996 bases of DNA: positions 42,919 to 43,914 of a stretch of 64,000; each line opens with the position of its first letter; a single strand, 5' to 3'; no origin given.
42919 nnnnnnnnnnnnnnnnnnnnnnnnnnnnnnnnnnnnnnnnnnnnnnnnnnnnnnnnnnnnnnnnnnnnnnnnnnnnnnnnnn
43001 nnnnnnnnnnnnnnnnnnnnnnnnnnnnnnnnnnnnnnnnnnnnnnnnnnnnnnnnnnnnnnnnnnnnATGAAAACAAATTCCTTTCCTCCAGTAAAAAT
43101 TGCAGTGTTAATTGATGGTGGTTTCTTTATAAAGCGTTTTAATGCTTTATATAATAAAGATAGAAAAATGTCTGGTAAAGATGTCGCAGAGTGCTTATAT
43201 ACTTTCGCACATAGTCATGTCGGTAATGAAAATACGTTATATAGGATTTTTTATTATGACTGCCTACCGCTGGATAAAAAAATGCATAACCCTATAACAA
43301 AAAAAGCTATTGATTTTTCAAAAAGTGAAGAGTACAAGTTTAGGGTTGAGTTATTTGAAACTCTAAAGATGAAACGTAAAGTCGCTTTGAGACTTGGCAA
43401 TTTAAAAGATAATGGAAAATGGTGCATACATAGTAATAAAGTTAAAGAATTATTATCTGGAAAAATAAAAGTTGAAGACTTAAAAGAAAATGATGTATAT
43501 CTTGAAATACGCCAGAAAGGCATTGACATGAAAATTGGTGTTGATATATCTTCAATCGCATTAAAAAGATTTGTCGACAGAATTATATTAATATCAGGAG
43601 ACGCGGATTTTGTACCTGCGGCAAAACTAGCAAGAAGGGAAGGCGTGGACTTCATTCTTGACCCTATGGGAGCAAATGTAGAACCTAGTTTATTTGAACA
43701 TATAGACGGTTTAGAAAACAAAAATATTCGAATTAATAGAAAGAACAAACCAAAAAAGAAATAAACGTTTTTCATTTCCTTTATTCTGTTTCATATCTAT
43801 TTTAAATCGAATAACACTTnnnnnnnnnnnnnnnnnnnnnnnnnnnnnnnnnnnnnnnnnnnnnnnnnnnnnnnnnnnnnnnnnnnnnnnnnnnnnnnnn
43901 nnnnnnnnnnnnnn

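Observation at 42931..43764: NYN-domain nuclease gene preceded by a promoter, a ~90-nt three-stem RNA and a terminator-like T-run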

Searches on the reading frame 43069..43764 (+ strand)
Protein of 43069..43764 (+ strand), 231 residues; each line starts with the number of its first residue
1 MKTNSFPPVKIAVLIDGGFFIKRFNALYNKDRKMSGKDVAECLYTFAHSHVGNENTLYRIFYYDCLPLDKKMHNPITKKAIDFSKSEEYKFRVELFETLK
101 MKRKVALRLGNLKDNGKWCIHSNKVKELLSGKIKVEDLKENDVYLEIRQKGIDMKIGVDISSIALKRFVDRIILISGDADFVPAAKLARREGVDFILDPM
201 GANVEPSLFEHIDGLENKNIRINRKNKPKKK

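Call 9: search_protein_families(library=pfam, proteins=[window:43069-43764:+], max_evalue=0.01)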
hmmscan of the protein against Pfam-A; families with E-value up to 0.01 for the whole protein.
window:43069-43764:+ (231 aa): 1 family
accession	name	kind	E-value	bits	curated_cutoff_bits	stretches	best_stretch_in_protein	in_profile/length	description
PF01936.24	NYN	-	3.8e-09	37.6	24.2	1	136-194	65-119/145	NYN domain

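Call 10: search_protein_families(library=padloc, proteins=[window:43069-43764:+], max_evalue=0.01)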
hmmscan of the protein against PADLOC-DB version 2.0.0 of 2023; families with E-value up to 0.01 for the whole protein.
window:43069-43764:+ (231 aa): 2 families
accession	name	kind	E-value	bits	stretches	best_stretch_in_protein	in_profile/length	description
PDLC01154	NYN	-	4.1e-06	24.4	1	151-195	230-272/310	"LabA-like protein, NYN family nuclease"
PDLC04163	HEC-09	-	0.0016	16.1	1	143-190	97-144/203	-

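Call 12: find_related_loci(query=window:43069-43764:+, collection=genome_contigs, flank=4000)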
Query window:43069-43764:+ (231 aa) in genome_contigs; peptide patterns used: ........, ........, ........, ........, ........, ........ (x = any residue, [..] = any of these).
271 stretches matched a pattern; 129 encode a relative of the query (tblastn E <= 1e-3); the best 80 are kept; 80 distinct loci.
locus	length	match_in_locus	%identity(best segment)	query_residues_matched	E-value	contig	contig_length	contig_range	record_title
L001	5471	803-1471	87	1-223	3e-131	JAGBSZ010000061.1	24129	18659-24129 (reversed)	MAG: Bacteroidaceae bacterium isolate RGIG9419 Yak_Cecum-2__c319721, whole genome shotgun sequence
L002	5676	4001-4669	74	2-224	9e-114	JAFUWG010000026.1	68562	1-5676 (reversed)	MAG: Bacteroidaceae bacterium isolate RGIG4883 Roe_deer_Rumen-1__c18661, whole genome shotgun sequence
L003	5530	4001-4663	74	4-224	6e-113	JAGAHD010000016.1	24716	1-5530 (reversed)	MAG: Bacteroidales bacterium isolate RGIG8438 Water_deer_Abomasum.Co__c34303, whole genome shotgun sequence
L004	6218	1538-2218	72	1-227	1e-112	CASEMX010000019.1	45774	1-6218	uncultured Parabacteroides sp. isolate A77_L2_318318_idba_bin.6 genome assembly, contig: A77_L2_318318_idba_bin.6.fa_sca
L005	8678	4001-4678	75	2-227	3e-112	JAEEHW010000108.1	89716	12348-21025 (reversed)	MAG: Prevotella sp. isolate Tb.RUG.131 k141_7503851_flag=0_multi=72.9755_len=89716, whole genome shotgun sequence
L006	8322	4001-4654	75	2-219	1e-111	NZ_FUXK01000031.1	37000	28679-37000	Segatella oulorum strain ATCC 43324, whole genome shotgun sequence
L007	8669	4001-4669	76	2-224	1e-111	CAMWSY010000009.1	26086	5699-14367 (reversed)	MAG TPA_asm: uncultured Porphyromonadaceae bacterium isolate SRR14411253_bin.2_metawrap_v1.3_MAG genome assembly, contig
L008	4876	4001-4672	72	2-225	2e-111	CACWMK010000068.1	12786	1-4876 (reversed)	MAG: uncultured Prevotellaceae bacterium isolate RUG10713 genome assembly, contig: RUG10713_asm_68, whole genome shotgun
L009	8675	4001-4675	72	2-226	3e-111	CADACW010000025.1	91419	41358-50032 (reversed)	MAG: uncultured Prevotellaceae bacterium isolate RUG13180 genome assembly, contig: RUG13180_asm_25, whole genome shotgun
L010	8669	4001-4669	74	2-224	3e-111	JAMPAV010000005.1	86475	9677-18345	MAG: Muribaculum sp. isolate NALB_7813_6 Scaffold_#5__SCF_005___86475_bp, whole genome shotgun sequence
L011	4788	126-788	74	4-224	2e-110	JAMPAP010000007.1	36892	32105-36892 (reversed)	MAG: Lachnoclostridium sp. isolate NALB_7813_13 Scaffold_#7__SCF_007___36892_bp, whole genome shotgun sequence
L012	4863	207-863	73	4-222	1e-110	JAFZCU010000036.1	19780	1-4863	MAG: Prevotella sp. isolate RGIG7649 Water_buffalos_Omasum.Co__c264002, whole genome shotgun sequence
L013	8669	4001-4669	73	1-222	3e-110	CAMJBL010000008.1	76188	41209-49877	MAG: uncultured Prevotella sp. isolate SRR12081303_bin.19_metaWRAP_v1.3_MAG genome assembly, contig: ERZ12289767.435, wh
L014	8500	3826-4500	73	2-228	5e-110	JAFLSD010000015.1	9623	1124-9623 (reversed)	MAG: Paramuribaculum sp. isolate HAN018 Seq15, whole genome shotgun sequence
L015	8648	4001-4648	73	2-217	3e-109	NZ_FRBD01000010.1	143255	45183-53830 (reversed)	Xylanibacter ruminicola strain KHT3, whole genome shotgun sequence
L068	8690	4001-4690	53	9-217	1e-74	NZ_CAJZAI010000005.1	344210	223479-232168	Cupriavidus laharis strain LMG 23992 isolate 1263a, whole genome shotgun sequence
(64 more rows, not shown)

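Call 20: find_homologous_proteins(query=window:43069-43761:+, max_evalue=0.00001)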
Query window:43069-43761:+ (231 aa): 8000 proteins with E <= 0.00001 among 8000 candidates; the best 120 are listed.
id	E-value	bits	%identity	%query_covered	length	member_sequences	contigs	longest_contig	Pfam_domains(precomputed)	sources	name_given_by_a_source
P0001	9.8e-148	508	100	100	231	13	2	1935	PF01936.25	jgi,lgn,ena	jgi:uncharacterized LabA/DUF88 family protein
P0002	9.9e-128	443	87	97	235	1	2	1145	PF01936.25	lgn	-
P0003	1.4e-127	442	87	97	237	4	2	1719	PF01936.25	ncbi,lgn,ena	-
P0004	2.2e-127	441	86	98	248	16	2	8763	PF01936.25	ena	-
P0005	1.6e-114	399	77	97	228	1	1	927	PF01936.25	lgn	-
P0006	4.3e-114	398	77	97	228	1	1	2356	PF01936.25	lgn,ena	-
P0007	2.0e-112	393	75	97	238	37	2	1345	PF01936.25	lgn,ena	-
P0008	2.2e-110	386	76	98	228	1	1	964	PF01936.25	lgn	-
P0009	1.2e-109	383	78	94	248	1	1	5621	PF01936.25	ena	-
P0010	5.9e-109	381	74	97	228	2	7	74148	PF01936.25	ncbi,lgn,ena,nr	ncbi:MAG: NYN domain-containing protein [Bacteroidaceae bacterium]|nr:NYN domain-containing protein 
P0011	1.3e-108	380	75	97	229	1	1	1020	PF01936.25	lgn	-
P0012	2.4e-108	379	74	97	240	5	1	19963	PF01936.25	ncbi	-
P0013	3.3e-108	379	75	98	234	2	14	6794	PF01936.25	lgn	-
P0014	4.3e-108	378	75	97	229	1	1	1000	PF01936.25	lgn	-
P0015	5.0e-108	378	75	97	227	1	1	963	PF01936.25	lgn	-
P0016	5.7e-108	378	74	97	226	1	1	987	PF01936.25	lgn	-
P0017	8.6e-108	377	72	97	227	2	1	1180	PF01936.25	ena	-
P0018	1.6e-107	376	77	94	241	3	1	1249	PF01936.25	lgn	-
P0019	3.1e-107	376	77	91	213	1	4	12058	PF01936.25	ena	-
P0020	3.3e-107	375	73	95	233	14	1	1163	PF01936.25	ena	-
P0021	3.3e-107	375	76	94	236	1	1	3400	PF01936.25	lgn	-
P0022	4.0e-107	375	78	93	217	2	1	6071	PF01936.25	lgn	-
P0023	4.5e-107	375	76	94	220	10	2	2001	PF01936.25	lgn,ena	-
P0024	4.8e-107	375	73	97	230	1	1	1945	PF01936.25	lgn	-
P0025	4.8e-107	375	72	99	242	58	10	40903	PF01936.25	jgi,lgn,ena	jgi:hypothetical protein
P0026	6.1e-107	375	72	97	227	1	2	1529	PF01936.25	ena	-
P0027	6.1e-107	375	72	97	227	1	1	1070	PF01936.25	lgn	-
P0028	6.7e-107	374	75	98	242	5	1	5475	PF01936.25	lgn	-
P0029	7.7e-107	374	74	98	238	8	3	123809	PF01936.25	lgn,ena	-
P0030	8.2e-107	374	75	93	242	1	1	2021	PF01936.25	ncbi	-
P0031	8.5e-107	374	76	91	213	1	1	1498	PF01936.25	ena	-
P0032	8.8e-107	374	75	97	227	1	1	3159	PF01936.25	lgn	-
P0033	1.0e-106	374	72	100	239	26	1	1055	PF01936.25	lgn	-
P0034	1.0e-106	374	77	92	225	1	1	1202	PF01936.25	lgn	-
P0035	1.1e-106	374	76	97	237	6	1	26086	PF01936.25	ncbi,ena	-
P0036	1.4e-106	373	75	94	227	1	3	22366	PF01936.25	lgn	-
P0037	1.8e-106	373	72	97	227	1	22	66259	PF01936.25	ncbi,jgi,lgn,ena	jgi:uncharacterized LabA/DUF88 family protein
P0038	2.3e-106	373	71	97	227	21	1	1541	PF01936.25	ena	-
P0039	2.3e-106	373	72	97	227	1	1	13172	PF01936.25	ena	-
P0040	2.7e-106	372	72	97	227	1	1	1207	PF01936.25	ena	-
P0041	2.7e-106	372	72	97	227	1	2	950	PF01936.25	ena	-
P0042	2.9e-106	372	75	93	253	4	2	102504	PF01936.25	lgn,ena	-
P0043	3.2e-106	372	76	93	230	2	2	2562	PF01936.25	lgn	-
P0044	3.3e-106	372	74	95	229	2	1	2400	PF01936.25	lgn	-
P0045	3.4e-106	372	72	97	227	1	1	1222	PF01936.25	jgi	jgi:uncharacterized LabA/DUF88 family protein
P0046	3.7e-106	372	75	93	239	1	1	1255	PF01936.25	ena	-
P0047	6.0e-106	371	71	97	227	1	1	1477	PF01936.25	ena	-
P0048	7.1e-106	371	72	97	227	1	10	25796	PF01936.25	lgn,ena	-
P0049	8.6e-106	371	74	97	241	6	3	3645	PF01936.25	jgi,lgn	jgi:uncharacterized LabA/DUF88 family protein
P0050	8.8e-106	371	76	93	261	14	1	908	PF01936.25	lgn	-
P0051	8.9e-106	371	69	100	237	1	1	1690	PF01936.25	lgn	-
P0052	1.1e-105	371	75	94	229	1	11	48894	PF01936.25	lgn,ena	-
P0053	1.2e-105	370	76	94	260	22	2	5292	PF01936.25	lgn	-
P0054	1.2e-105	370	72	97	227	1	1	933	PF01936.25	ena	-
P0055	1.6e-105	370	74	95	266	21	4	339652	PF01936.25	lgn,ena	-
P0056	1.9e-105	370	72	98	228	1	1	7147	PF01936.25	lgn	-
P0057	2.0e-105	370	73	100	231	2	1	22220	PF01936.25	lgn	-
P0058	2.0e-105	370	72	100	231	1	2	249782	PF01936.25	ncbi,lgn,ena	-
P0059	2.3e-105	369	74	94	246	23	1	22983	PF01936.25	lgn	-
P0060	2.4e-105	369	75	94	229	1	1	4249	PF01936.25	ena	-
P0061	2.6e-105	369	72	97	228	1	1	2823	PF01936.25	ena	-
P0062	2.6e-105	369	72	98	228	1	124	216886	PF01936.25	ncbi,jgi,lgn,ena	jgi:uncharacterized LabA/DUF88 family protein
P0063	3.3e-105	369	75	94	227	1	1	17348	PF01936.25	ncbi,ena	-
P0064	3.4e-105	369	71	99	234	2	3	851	PF01936.25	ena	-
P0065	3.7e-105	369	72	98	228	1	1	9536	PF01936.25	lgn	-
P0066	3.7e-105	369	72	98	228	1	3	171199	PF01936.25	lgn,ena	-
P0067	4.0e-105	369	73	94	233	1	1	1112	PF01936.25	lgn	-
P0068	4.6e-105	368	75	94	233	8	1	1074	PF01936.25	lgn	-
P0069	5.8e-105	368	73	94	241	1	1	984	PF01936.25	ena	-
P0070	5.8e-105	368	71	99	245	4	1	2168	PF01936.25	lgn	-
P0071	6.7e-105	368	74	95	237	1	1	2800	PF01936.25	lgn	-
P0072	7.0e-105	368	71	98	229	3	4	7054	PF01936.25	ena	-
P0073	7.8e-105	368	73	97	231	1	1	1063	PF01936.25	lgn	-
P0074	8.1e-105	368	73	98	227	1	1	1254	PF01936.25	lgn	-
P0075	8.3e-105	368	72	98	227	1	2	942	PF01936.25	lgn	-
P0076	8.5e-105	368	72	98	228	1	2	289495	PF01936.25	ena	-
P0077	8.8e-105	368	75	94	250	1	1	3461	PF01936.25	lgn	-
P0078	9.9e-105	367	72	99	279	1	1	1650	PF01936.25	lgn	-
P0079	1.1e-104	367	74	94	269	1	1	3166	PF01936.25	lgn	-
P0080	1.1e-104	367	72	97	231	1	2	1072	PF01936.25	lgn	-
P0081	1.1e-104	367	72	97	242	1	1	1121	PF01936.25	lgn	-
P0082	1.1e-104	367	73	98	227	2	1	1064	PF01936.25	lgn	-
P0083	1.3e-104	367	73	94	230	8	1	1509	PF01936.25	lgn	-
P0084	1.3e-104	367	74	97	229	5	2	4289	PF01936.25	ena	-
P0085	1.6e-104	367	70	98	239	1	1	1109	PF01936.25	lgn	-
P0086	1.6e-104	367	71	97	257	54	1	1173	PF01936.25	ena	-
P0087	1.6e-104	367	74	94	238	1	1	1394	PF01936.25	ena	-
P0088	1.9e-104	366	72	99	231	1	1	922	PF01936.25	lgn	-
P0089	2.0e-104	366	73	93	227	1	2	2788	PF01936.25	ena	-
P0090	2.3e-104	366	73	94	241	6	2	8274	PF01936.25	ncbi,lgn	-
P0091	2.3e-104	366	72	98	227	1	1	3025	PF01936.25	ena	-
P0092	2.5e-104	366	74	99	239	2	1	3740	PF01936.25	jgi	jgi:uncharacterized LabA/DUF88 family protein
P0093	2.6e-104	366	73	97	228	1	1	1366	PF01936.25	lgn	-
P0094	2.8e-104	366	69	99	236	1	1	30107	PF01936.25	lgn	-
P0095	2.8e-104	366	72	98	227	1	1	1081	PF01936.25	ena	-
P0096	2.8e-104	366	70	99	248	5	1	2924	PF01936.25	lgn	-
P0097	3.2e-104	366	72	97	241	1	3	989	PF01936.25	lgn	-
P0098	3.2e-104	366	72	94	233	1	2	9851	PF01936.25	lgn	-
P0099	3.7e-104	366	72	94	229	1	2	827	PF01936.25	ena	-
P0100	3.7e-104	365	74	94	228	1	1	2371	PF01936.25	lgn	-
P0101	4.0e-104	365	72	98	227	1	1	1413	PF01936.25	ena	-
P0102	4.0e-104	365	74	94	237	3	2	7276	PF01936.25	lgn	-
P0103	4.2e-104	365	72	94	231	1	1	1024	PF01936.25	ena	-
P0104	4.3e-104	365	73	97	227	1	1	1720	PF01936.25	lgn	-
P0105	4.4e-104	365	72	98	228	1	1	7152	PF01936.25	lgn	-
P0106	4.5e-104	365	72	94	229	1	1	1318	PF01936.25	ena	-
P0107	4.8e-104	365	74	94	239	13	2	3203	PF01936.25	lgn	-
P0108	5.1e-104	365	73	93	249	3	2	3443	PF01936.25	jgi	-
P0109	5.4e-104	365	73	97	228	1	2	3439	PF01936.25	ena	-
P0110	5.6e-104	365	70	100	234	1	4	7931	PF01936.25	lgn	-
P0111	5.7e-104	365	75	91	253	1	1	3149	PF01936.25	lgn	-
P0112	5.7e-104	365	73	97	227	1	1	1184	PF01936.25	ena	-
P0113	8.0e-104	364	73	94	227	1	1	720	PF01936.25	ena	-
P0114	8.1e-104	364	70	99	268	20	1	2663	PF01936.25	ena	-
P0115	8.5e-104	364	72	98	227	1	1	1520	PF01936.25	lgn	-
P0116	8.8e-104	364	73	94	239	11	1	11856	PF01936.25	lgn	-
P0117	9.0e-104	364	73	100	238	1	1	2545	PF01936.25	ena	-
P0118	9.1e-104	364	73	97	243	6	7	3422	PF01936.25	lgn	-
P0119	9.4e-104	364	72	98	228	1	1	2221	PF01936.25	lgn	-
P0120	9.8e-104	364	71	97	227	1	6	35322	PF01936.25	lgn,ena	-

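Call 25: search_solved_structures(query=window:43069-43761:+, max_evalue=1, show_alignments=2)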
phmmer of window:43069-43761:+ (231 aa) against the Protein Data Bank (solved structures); distinct sequences matched with E-value up to 1: 1.
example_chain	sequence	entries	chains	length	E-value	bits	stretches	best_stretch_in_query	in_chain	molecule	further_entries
2qip_A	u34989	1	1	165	0.098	15.7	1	153-182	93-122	Protein of unknown function VPA0982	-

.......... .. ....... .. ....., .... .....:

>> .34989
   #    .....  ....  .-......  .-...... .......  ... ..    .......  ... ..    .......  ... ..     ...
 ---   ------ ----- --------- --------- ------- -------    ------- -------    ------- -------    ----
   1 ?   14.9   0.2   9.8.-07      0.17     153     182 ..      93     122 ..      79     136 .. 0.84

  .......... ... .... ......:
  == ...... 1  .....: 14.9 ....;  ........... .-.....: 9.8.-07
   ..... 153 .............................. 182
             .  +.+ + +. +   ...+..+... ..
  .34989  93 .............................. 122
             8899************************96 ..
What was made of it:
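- Tried and rejected: Only a marginal hit to 2qip (call 25).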

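Call 26: search_protein_families(library=ncbifam, proteins=[window:43069-43761:+], max_evalue=0.01)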
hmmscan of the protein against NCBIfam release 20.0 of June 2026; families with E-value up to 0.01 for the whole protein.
window:43069-43761:+ (231 aa): 2 families
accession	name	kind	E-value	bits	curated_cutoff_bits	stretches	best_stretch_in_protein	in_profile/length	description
TIGR00288.1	TIGR00288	hypoth_equivalog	0.0062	16.4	178.45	0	135-202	72-137/160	TIGR00288 family NYN domain-containing protein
NF033749.1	bact_hemeryth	subfamily_domain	0.0094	16.1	84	0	30-95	37-105/129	bacteriohemerythrin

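Call 38: search_protein_families(library=pfam, alignment_id=A3, max_evalue=0.00001)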
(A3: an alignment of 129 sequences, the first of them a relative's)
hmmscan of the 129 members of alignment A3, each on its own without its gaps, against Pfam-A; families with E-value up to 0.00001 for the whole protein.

A. member 1, L002:2978-3727:+ (250 aa): 1 family
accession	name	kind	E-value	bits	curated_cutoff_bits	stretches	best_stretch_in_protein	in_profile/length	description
PF18912.6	DZR_2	-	9e-06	25.9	27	0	8-42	2-36/56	Double zinc ribbon domain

B. families by the number of members that match (of 129 scanned): 100 families (the first 25 are shown)
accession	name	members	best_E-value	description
PF00535.33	Glycos_transf_2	3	3.6e-40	Glycosyl transferase family 2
PF00004.35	AAA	2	1.8e-21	ATPase family associated with various cellular activities (AAA)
PF18765.7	Polbeta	2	2.1e-12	Polymerase beta, Nucleotidyltransferase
PF01909.29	NTP_transf_2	2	9.4e-12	Nucleotidyltransferase domain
PF00589.27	Phage_integrase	2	2.5e-10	Phage integrase family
PF07728.20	AAA_5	2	1.4e-09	AAA domain (dynein-related subfamily)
PF01078.27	Mg_chelatase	2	2.8e-06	Magnesium chelatase, subunit ChlI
PF06123.17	CreD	1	2.7e-123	Inner membrane protein CreD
PF01515.24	PTA_PTB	1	1.4e-121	Phosphate acetyl/butaryl transferase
PF00135.34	COesterase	1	1.5e-102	Carboxylesterase family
PF06439.18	3keto-disac_hyd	1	6e-87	3-keto-disaccharide hydrolase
PF05496.18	RuvB_N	1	8.1e-83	Holliday junction DNA helicase RuvB P-loop domain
PF03825.22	Nuc_H_symport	1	6.3e-77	Nucleoside H+ symporter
PF03462.23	PCRF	1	1.4e-76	PCRF domain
PF00378.25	ECH_1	1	2e-76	Enoyl-CoA hydratase/isomerase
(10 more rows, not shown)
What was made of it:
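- Many chromosomal copies sit among housekeeping genes rather than in recognisable defence islands (call 38).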

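Call 48: find_related_loci(query=window:43069-43764:+, collection=viral_contigs, flank=3000)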
Query window:43069-43764:+ (231 aa) in viral_contigs; peptide patterns used: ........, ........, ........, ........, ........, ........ (x = any residue, [..] = any of these).
125 stretches matched a pattern; 111 encode a relative of the query (tblastn E <= 1e-3); the best 80 are kept; 80 distinct loci.
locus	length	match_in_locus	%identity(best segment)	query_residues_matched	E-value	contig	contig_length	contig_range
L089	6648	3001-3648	73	2-217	4e-108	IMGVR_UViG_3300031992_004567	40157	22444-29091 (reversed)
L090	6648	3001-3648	73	2-217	4e-108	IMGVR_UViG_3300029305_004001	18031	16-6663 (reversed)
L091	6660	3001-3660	70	4-223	1e-105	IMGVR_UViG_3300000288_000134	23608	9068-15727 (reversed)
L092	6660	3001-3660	70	4-223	1e-105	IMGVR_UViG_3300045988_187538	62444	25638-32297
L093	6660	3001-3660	70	4-223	1e-105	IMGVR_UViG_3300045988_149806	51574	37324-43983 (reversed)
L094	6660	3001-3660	70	4-223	1e-105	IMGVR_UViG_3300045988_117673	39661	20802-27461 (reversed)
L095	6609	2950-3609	70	4-223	1e-105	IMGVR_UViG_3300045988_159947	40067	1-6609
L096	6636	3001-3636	72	4-215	2e-103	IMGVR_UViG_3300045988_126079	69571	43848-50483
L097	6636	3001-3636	72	4-215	2e-103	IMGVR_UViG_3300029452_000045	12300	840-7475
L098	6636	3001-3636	72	4-215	2e-103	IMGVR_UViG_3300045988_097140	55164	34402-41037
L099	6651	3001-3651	69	1-217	8e-102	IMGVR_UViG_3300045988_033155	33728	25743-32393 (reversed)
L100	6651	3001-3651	69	1-217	8e-102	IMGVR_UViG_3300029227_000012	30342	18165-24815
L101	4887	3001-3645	69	5-219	1e-100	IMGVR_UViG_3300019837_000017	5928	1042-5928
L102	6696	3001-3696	66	1-226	3e-99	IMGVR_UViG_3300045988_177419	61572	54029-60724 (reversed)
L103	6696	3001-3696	66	1-226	3e-99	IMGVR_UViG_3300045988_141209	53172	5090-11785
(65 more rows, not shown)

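Call 52: search_protein_families(library=phrogs, alignment_id=A4, max_evalue=0.00001)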
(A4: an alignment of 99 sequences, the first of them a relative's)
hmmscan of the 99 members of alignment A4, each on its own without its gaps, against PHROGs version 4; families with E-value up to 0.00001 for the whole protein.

A. member 1, L089:2-451:+ (150 aa): 0 families

B. families by the number of members that match (of 99 scanned): 63 families (the first 25 are shown)
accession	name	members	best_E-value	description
phrog_28898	-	3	1.2e-87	-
phrog_38431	-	3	1.5e-80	-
phrog_16490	-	2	3.5e-98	-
phrog_130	-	2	1.4e-31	anti-repressor Ant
phrog_63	-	2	7.3e-31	anti-repressor Ant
phrog_9438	-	2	3.9e-28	anti-repressor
phrog_1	-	2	3.1e-20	integrase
phrog_19194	-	1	7.6e-213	-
phrog_156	-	1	9.4e-97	portal protein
phrog_14770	-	1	1.9e-96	-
phrog_19698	-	1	2.7e-85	-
phrog_14600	-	1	1.6e-84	-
phrog_38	-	1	3.5e-81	terminase large subunit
phrog_31654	-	1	4.5e-81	-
phrog_23416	-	1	3.8e-73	-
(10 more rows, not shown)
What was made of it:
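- Viral-contig neighbours include integrase, Ant, terminase and portal (call 52).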
